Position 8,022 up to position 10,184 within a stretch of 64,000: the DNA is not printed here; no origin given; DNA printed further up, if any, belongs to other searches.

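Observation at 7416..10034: MNT plus truncated HEPN pair next to an unusual WYL / TM / EF-hand-like / transglutaminase-like cysteine-protease membrane protein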

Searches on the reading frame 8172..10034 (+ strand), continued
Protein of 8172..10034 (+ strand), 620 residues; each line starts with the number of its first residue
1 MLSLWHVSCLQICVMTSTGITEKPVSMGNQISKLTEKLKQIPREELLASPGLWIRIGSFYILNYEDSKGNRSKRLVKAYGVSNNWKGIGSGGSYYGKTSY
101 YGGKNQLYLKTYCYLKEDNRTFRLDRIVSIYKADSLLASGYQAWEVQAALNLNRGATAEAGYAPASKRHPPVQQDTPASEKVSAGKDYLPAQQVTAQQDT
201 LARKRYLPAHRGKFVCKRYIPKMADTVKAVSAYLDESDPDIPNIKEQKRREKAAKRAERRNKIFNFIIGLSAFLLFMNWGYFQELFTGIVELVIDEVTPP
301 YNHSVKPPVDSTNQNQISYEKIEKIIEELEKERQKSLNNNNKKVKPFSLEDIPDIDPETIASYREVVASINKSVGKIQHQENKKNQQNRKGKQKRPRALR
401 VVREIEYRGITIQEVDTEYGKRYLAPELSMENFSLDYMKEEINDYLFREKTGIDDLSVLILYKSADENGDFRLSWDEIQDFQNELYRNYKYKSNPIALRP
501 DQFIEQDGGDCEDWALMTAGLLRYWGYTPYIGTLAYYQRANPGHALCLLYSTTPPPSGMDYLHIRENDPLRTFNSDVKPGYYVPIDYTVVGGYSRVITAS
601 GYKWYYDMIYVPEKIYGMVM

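Call 55: predict_structure(alignment_id=A4)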
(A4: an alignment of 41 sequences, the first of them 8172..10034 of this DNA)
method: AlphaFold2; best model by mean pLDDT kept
length: 620 residues; sequences in the alignment: 41
mean_pLDDT: 71.6   pTM: 0.49
mean pLDDT of the five models: 71.6, 71.4, 71.4, 71.2, 70.5
residues with pLDDT >= 90: 224; 70-90: 141; 50-70: 90; < 50: 165
segments of 3 or more residues with pLDDT < 50: 1-31, 40-52, 86-103, 155-223, 233-238, 293-315, 390-392
pLDDT, mean of each block of 10 residues (from residue 1): 32 33 40 52 41 73 94 92 56 33 70 93 93 79 65 48 33 38 36 35 36 34 54 50 65 73 86 77 55 45 37 56 84 80 77 81 81 74 57 66 97 96 98 97 98 97 98 97 96 95 97 97 98 80 88 96 86 76 95 81 83 92
secondary structure, 60 per line:
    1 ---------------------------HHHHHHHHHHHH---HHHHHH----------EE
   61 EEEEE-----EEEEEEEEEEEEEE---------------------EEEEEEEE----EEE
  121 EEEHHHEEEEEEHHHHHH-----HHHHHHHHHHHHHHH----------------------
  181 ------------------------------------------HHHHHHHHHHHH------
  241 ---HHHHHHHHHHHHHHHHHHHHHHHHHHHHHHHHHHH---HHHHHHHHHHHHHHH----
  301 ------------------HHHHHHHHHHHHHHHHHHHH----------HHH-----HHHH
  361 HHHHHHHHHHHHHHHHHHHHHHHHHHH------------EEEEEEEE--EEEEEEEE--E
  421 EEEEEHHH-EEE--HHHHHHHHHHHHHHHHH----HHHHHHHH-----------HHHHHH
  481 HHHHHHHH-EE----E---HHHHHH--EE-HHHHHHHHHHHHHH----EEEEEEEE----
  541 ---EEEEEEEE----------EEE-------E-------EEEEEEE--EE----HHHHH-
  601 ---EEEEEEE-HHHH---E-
elements in order: H28-39 H43-48 E59-65 E71-84 E106-113 E118-123 E127-132 H133-138 H144-158 H223-234 H244-278 H282-296 H319-338 H357-387 E400-407 E410-417 E420-425 E430-432 H435-451 H456-463 H475-488 H500-505 H511-524 E529-536 E544-551 E562-564 E580-586 H595-599 E604-610 H612-615

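Call 63: list_cluster_members(proteins=[P0001, P0026, P0042])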
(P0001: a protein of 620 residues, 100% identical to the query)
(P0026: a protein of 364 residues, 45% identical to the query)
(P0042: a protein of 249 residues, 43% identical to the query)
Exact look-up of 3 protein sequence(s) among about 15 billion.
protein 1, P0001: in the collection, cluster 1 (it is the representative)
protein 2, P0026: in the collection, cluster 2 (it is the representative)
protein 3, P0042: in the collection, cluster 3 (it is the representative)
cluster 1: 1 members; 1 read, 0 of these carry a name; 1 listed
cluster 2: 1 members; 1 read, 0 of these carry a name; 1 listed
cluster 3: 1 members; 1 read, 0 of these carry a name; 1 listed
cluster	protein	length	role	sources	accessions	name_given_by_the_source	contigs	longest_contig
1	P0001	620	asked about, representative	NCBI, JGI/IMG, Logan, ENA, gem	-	-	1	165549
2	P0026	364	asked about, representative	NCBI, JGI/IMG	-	-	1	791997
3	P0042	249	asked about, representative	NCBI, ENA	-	-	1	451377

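Call 64: find_encoding_contigs(protein=P0003, flank=6000, max_places=3)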
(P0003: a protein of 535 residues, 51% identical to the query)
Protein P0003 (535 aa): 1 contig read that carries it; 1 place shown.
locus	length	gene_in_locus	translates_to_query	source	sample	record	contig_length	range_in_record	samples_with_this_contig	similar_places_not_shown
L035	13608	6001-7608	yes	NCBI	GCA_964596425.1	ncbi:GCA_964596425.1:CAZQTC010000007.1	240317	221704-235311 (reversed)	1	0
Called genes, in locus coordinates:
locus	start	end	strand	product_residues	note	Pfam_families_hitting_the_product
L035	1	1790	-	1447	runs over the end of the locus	PF13086:AAA_11, PF13604:AAA_30 (weak), PF01443:Viral_helicase1 (faint), PF13245:AAA_19 (faint), PF13086:AAA_11, PF13087:AAA_12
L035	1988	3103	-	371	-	PF13367:PrsW-protease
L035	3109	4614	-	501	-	PF06956:RtcR, PF00158:Sigma54_activat, PF14532:Sigma54_activ_2, PF07728:AAA_5, PF25601:AAA_lid_14, PF02954:HTH_8 (weak)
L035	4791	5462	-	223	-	-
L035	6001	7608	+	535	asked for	-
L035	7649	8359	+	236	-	-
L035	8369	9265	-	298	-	PF02195:ParB_N, PF17762:HTH_ParB, PF23552:ParB_C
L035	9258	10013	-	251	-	PF00142:Fer4_NifH, PF01656:CbiA, PF02374:ArsA_ATPase, PF06564:CBP_BcsQ, PF09140:MipZ, PF10609:ParA, PF13614:AAA_31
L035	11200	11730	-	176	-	PF01252:Peptidase_A8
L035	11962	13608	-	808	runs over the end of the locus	PF00521:DNA_topoisoIV, PF03989:DNA_gyraseA_C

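Call 67: find_encoding_contigs(protein=P0002, flank=6000, max_places=2)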
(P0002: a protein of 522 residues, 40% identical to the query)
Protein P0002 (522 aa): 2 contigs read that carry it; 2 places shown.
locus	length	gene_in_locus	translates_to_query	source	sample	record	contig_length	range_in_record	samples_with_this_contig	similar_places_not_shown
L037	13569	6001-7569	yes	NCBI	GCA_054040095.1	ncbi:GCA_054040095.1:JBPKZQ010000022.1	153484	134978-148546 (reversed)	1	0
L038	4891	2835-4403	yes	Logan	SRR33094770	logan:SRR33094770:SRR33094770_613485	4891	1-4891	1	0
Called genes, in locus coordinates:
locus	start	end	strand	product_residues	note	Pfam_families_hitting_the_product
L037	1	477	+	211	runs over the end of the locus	PF13338:AbiEi_4 (weak)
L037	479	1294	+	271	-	PF08843:AbiEii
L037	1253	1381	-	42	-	-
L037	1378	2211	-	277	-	PF08849:BrxA, PF00872:Transposase_mut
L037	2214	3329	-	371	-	PF13367:PrsW-protease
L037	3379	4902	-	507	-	PF06956:RtcR, PF00158:Sigma54_activat, PF14532:Sigma54_activ_2, PF00004:AAA (weak), PF07724:AAA_2 (weak), PF07728:AAA_5, PF25601:AAA_lid_14, PF02954:HTH_8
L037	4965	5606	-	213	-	-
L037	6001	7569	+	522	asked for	-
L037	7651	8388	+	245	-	-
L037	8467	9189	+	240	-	-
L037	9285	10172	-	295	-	PF00561:Abhydrolase_1, PF12146:Hydrolase_4, PF12697:Abhydrolase_6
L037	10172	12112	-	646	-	PF00664:ABC_membrane, PF00005:ABC_tran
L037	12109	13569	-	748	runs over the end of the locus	PF00664:ABC_membrane, PF00005:ABC_tran, PF02463:SMC_N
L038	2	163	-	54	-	?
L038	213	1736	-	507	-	PF06956:RtcR, PF00158:Sigma54_activat, PF14532:Sigma54_activ_2, PF00004:AAA (weak), PF07724:AAA_2 (weak), PF07728:AAA_5, PF25601:AAA_lid_14, PF02954:HTH_8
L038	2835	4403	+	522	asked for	-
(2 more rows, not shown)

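Call 68: find_encoding_contigs(protein=P0004, flank=6000, max_places=2)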
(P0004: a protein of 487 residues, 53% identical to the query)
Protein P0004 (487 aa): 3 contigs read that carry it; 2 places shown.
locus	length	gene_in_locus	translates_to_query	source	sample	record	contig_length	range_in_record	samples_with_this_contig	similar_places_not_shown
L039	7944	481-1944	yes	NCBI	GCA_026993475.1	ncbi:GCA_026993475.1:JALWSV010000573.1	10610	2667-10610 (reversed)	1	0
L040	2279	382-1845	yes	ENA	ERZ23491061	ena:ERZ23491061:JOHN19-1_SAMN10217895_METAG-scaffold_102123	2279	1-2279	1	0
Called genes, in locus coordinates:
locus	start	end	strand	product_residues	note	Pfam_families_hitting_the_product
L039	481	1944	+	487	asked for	-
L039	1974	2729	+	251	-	-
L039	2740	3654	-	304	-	PF02195:ParB_N, PF17762:HTH_ParB, PF23552:ParB_C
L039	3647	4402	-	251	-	PF00142:Fer4_NifH, PF01656:CbiA, PF02374:ArsA_ATPase, PF06564:CBP_BcsQ, PF09140:MipZ, PF10609:ParA, PF13614:AAA_31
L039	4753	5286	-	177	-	PF01252:Peptidase_A8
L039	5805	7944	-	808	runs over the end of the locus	PF00521:DNA_topoisoIV, PF03989:DNA_gyraseA_C, PF04762:Beta-prop_ELP1_1st (faint), PF03989:DNA_gyraseA_C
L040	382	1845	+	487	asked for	-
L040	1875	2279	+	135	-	?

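Call 69: find_encoding_contigs(protein=P0005, flank=6000, max_places=2)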
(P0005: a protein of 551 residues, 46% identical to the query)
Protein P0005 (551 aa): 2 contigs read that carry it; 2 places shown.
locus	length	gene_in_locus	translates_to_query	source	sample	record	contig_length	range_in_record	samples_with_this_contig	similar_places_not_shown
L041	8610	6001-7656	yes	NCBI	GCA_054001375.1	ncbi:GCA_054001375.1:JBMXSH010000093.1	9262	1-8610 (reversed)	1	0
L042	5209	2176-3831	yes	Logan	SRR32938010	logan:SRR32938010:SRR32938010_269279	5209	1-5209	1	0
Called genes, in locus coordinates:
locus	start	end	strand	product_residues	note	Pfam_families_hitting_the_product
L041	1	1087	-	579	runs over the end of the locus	?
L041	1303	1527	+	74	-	PF10049:DUF2283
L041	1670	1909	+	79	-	PF01909:NTP_transf_2, PF18765:Polbeta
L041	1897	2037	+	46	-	-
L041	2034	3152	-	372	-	PF13367:PrsW-protease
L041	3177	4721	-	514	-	PF06956:RtcR, PF00158:Sigma54_activat, PF14532:Sigma54_activ_2, PF00004:AAA (faint), PF07724:AAA_2 (weak), PF07728:AAA_5, PF25601:AAA_lid_14, PF02954:HTH_8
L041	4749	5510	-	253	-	-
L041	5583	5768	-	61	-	-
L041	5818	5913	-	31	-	-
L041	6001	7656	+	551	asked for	-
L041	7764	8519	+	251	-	-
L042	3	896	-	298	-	?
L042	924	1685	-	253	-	-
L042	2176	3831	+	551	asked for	-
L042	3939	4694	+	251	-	-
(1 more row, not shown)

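Call 72: search_protein_families(library=padloc, proteins=[L037:2214-3329:-, L037:3379-4902:-, L037:4965-5606:-, L037:6001-7569:+, L037:7651-8388:+, L037:8467-9189:+], max_evalue=0.01)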
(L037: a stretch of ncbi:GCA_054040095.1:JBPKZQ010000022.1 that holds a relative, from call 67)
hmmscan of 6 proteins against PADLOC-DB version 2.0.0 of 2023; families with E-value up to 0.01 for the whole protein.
L037:2214-3329:- (371 aa): 1 family
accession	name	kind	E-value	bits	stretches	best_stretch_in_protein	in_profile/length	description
PDLC04781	PDC-M71B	-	0.0068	13.2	1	231-287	130-186/515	-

L037:3379-4902:- (507 aa): 14 families
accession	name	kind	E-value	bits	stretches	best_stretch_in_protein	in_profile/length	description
PDLC01995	RtcR_PspF2--CARF_AAA_HTH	-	1.8e-132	440.9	1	10-500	2-476/481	-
PDLC01994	RtcR_PspF1--CARF_AAA_HTH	-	4.4e-79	264.7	1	25-501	15-467/468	-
PDLC01993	RtcR--CARF_AAA_HTH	-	4.8e-71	237.8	1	25-430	21-432/523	-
PDLC01816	CARF1--CARF_HEPN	-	6.8e-20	69.3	1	9-149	1-148/427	-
PDLC01031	Csx1/Csm6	-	1.6e-09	35.7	1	9-135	2-109/357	CARF+HEPN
PDLC01797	CARF1--CARF_HEPN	-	3.8e-07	27.5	1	11-142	2-136/428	-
PDLC01803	CARF1--CARF_HEPN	-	6.1e-06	23.5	1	9-129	1-118/426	-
PDLC04606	PDC-M37B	-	5.6e-05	20.5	1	212-409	175-371/390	-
PDLC01806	CARF1--CARF_HEPN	-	9.3e-05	19.7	1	12-141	5-143/410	-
PDLC01794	CARF1--CARF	-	0.00016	19.5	1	9-128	2-109/168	-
PDLC01804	CARF1--CARF_HEPN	-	0.00016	18.8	1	10-125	2-120/422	-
PDLC04605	PDC-M37B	-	0.00049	17.3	1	212-409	305-499/518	-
PDLC01800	CARF1--CARF_HEPN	-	0.0046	14.4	1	10-146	2-134/385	-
PDLC04140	mad8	-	0.0075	13.8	0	214-380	30-150/314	mads_8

L037:4965-5606:- (213 aa): 0 families

L037:6001-7569:+ (522 aa): 3 families
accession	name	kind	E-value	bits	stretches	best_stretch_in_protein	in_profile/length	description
PDLC03787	RTasWYL-YodC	-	1.2e-11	42.4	1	17-122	271-351/354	DRT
PDLC01457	WYL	-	2.2e-06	25.5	1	92-128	165-203/229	"CAS-I,CAS-II,CAS-III,CAS-IV,CAS-V,CAS-VI; associated_signaling"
PDLC01652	WYL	-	0.0015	16.8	1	93-149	54-102/162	"CAS-I,CAS-II,CAS-III,CAS-IV,CAS-V,CAS-VI; associated_signaling"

L037:7651-8388:+ (245 aa): 0 families

L037:8467-9189:+ (240 aa): 0 families

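Call 73: search_protein_families(library=pfam, proteins=[L037:2214-3329:-, L037:4965-5606:-, L037:7651-8388:+, L037:8467-9189:+, L041:4749-5510:-], max_evalue=1)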
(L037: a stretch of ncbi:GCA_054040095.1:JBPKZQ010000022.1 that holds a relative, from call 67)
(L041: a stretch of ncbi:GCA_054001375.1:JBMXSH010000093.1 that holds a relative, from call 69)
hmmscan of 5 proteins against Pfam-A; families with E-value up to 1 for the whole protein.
L037:2214-3329:- (371 aa): 5 families
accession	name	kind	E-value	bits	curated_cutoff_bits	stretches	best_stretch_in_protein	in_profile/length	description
PF13367.11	PrsW-protease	-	9.8e-17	61.6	23.5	1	39-209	7-193/196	PrsW family intramembrane metalloprotease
PF07719.23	TPR_2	-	0.031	14.8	27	1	258-284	8-34/34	Tetratricopeptide repeat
PF13428.12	TPR_14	-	0.032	15.4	23.5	1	256-291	6-41/44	Tetratricopeptide repeat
PF13432.12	TPR_16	-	0.037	14.9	32.7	1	261-296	7-42/65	Tetratricopeptide repeat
PF14520.12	HHH_5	-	0.22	12.5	27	1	311-351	13-53/57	Helix-hairpin-helix domain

L037:4965-5606:- (213 aa): 0 families

L037:7651-8388:+ (245 aa): 1 family
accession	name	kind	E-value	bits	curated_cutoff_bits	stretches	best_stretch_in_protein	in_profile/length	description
PF02765.23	POT1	-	0.032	14.5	29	0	138-194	33-68/140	Telomeric single stranded DNA binding POT1/CDC13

L037:8467-9189:+ (240 aa): 0 families

L041:4749-5510:- (253 aa): 1 family
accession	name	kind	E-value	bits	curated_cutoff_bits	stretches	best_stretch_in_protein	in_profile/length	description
PF03420.18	Peptidase_S77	-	0.12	12.2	27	1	188-233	133-179/198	Prohead core protein serine protease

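Call 82: fold_search(model_id=the predicted structure, library=pdb)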
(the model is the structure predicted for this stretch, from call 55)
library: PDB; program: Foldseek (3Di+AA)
matches with E <= 10: 750; with E <= 0.001: 13
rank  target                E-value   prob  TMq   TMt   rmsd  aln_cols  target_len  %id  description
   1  4fgq_A                1.2e-04  1.00  0.14  0.43   6.0       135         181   20  Legionella pneumophila LapG (released 2012-06-20)
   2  4fgo                  2.7e-04  1.00  0.15  0.41  10.8       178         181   20  Legionella pneumophila LapG (calcium-bound) (released 2012-06-20)
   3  7pjo_AAA              2.8e-04  1.00  0.15  0.38  13.8       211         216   15  Crystal form 3 of CPR-C4: a cysteine protease from the Candidate Phyla Radiation (released 2022-07-06)
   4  4fgp_A                3.0e-04  1.00  0.14  0.40   6.5       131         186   22  Legionella pneumophila LapG (EGTA-treated) (released 2012-06-20)
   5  3isr_B                3.4e-04  1.00  0.16  0.31  18.6       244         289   12  The Crystal Structure of a Putative Cysteine Protease from Cytophaga hutchinsonii to 1.9A (released 2009-09-08)
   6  4fgp_B                4.2e-04  1.00  0.17  0.47   6.4       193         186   16  Legionella pneumophila LapG (EGTA-treated) (released 2012-06-20)
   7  4fgq_B                4.7e-04  1.00  0.13  0.39   6.4       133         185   22  Legionella pneumophila LapG (released 2012-06-20)
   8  9fnd_Y                5.0e-04  1.00  0.08  0.16  11.7       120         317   18  Transcriptional activator PafBC bound to mycobacterial RNA polymerase (released 2025-02-12)
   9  7ob6_B                5.6e-04  1.00  0.15  0.38  13.8       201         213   15  CPR-C4 - a conserved novel protease from the Candidate Phyla Radiation (released 2022-04-27)
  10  7ob7                  5.9e-04  1.00  0.14  0.37  13.8       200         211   15  CPR-C4 - novel protease from the Candidate Phyla Radiation (CPR) (released 2022-04-27)
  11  7pjo_BBB              5.9e-04  1.00  0.15  0.37  13.8       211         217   15  Crystal form 3 of CPR-C4: a cysteine protease from the Candidate Phyla Radiation (released 2022-07-06)
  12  7tb5                  8.3e-04  1.00  0.09  0.21  11.5       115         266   12  Structure of P. aeruginosa PA17 CapW (released 2022-01-19)
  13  6sj9_A                8.3e-04  1.00  0.09  0.08  11.3       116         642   19  Proteasome accessory factor B/C (PafBC) of Arthrobacter aurescens (released 2019-10-16)
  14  4u65_E                1.0e-03  1.00  0.14  0.39   6.0       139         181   16  Structure of the periplasmic output domain of the Legionella pneumophila LapD ortholog CdgS9 in complex with Pseudomon (released 2014-08-13)
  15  7qfz_C                1.2e-03  1.00  0.09  0.19  12.5       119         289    9  BrxR, a WYL-domain containing transcriptional regulator (released 2022-05-18)
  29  9c5g_B                1.1e-02  1.00  0.09  0.19  15.5       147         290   13  Structure of R. leguminosarum CapW bound to single-stranded DNA (released 2024-10-30)
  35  7tzv_A                2.0e-02  0.99  0.08  0.25  13.0       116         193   16  Structure of DriD C-domain bound to 9mer ssDNA (released 2022-06-01)
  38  9c5g_A                2.3e-02  0.99  0.09  0.19  15.5       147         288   14  Structure of R. leguminosarum CapW bound to single-stranded DNA (released 2024-10-30)
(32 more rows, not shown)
